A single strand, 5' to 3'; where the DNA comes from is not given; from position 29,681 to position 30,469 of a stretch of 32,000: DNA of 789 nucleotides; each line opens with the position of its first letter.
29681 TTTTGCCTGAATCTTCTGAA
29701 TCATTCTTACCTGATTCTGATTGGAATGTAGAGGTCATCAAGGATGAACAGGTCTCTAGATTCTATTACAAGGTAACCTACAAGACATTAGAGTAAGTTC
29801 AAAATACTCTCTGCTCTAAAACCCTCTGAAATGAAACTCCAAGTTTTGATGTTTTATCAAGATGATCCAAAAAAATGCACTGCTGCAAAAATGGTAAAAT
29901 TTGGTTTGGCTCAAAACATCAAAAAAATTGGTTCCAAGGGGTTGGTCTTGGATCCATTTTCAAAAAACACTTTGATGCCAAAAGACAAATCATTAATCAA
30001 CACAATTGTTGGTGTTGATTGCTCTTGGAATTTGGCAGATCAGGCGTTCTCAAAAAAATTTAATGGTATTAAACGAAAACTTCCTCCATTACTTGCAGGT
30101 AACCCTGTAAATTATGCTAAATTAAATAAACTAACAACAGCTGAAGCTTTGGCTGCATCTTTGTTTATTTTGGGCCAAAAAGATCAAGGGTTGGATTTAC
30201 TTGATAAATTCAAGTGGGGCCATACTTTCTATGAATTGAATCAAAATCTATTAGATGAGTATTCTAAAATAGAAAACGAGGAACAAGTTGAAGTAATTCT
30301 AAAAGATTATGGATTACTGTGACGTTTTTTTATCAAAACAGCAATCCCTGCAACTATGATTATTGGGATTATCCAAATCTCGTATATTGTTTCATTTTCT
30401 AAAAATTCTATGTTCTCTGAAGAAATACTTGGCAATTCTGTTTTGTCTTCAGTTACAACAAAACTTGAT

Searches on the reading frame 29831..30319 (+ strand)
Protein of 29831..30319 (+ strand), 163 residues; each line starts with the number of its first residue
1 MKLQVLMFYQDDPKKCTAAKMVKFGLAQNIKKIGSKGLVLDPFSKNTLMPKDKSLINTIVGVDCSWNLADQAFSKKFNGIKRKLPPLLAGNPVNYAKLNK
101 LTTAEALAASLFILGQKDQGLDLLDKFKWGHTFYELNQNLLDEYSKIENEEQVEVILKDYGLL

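Call 81: search_protein_families(library=pfam, proteins=[window:29831-30319:+], max_evalue=0.001)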
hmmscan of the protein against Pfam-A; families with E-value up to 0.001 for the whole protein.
window:29831-30319:+ (163 aa): 2 families
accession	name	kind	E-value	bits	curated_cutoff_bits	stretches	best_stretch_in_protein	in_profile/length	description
PF04034.18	Ribo_biogen_C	-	6.5e-40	136.3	29.9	1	38-160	1-126/127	Ribosome biogenesis protein, C-terminal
PF04068.21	Fer4_RLI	-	4.2e-07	30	23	1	1-31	1-31/35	Possible Fer4-like domain in RNase L inhibitor, RLI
